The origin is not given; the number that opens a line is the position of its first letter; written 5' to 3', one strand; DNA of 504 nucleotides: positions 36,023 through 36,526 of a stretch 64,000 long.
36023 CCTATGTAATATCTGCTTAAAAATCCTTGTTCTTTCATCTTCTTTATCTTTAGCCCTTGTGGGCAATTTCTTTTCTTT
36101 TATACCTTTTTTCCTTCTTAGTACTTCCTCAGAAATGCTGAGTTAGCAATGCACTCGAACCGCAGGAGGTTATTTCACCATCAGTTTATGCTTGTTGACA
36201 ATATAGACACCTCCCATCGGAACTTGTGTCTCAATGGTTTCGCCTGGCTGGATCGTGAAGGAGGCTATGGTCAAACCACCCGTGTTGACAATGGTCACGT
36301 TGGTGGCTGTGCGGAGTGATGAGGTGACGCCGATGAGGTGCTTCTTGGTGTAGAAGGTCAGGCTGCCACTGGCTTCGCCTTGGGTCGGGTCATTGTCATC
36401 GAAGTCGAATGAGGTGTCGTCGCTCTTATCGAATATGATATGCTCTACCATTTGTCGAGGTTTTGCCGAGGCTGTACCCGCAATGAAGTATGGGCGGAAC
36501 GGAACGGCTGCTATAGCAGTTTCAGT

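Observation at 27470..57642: Mfa-type (type V) pilus operon extended by two giant beta-helix-repeat proteins and a CxxC oxidoreductase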

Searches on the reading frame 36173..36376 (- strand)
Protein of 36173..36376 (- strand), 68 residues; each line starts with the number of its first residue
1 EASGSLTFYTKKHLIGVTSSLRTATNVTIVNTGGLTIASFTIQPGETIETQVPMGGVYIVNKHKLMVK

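Call 37: search_protein_families(library=pfam, alignment_id=A2, max_evalue=1)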
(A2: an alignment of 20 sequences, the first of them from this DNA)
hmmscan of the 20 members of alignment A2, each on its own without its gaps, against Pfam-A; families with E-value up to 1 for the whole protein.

A. member 1, seq(68 aa): 0 families

B. families by the number of members that match (of 20 scanned): 15 families
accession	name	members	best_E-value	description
PF18962.6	Por_Secre_tail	6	0.0014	Secretion system C-terminal sorting domain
PF23503.1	Microp_apicomplexa_5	1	0.017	Apicomplexa small protein domain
PF22898.2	NOMO1-like_1st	1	0.033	BOS complex subunit NOMO1-like, first beta sandwich domain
PF22361.2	IglE_N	1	0.034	IglE, N-terminal domain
PF08841.16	DDR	1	0.034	Diol dehydratase reactivase ATPase-like domain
PF18309.7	PAZ_3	1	0.036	Argonaute PAZ domain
PF01949.23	Endo_dU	1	0.059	Endonuclease dU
PF03658.20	Ub-RnfH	1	0.06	RnfH family Ubiquitin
PF13464.11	RodZ_C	1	0.061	RodZ C-terminal domain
PF14064.11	HmuY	1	0.072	HmuY protein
PF22255.2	Gp44-like_2nd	1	0.13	Baseplate hub protein gp44-like, second domain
PF25699.1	AcrF8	1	0.16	Anti-CRISPR protein AcrF8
PF03795.20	YCII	1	0.16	YCII-related domain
PF02373.28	JmjC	1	0.18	JmjC domain, hydroxylase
PF07935.16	SSV1_ORF_D-335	1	0.19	ORF D-335-like protein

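Call 38: search_protein_families(library=ncbifam, alignment_id=A2, max_evalue=1)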
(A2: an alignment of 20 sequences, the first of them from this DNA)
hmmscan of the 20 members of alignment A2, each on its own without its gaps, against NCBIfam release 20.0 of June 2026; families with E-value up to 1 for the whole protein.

A. member 1, seq(68 aa): 1 family
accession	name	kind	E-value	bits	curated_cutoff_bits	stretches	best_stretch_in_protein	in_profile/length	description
TIGR04183.1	Por_Secre_tail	domain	0.055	13.5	23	1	16-61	12-57/72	T9SS type A sorting domain-containing protein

B. families by the number of members that match (of 20 scanned): 7 families
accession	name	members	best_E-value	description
TIGR04183.1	Por_Secre_tail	18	5.2e-08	T9SS type A sorting domain-containing protein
NF052644.1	T9SS_DNase_Rie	4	3e-05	T9SS-dependent surface endonuclease, AS87_RS02955 family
NF052228.1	T9SS_PorZ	2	0.048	type IX secretion system anionic LPS delivery protein PorZ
NF001977.0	PRK00766.1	1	0.0048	hypothetical protein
TIGR02376.1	Cu_nitrite_red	1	0.016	copper-containing nitrite reductase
NF035926.1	scyF_NHL_VPEP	1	0.016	scytonemin biosynthesis PEP-CTERM protein ScyF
NF047780.1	LIC12708_fam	1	0.044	LIC_12708 family protein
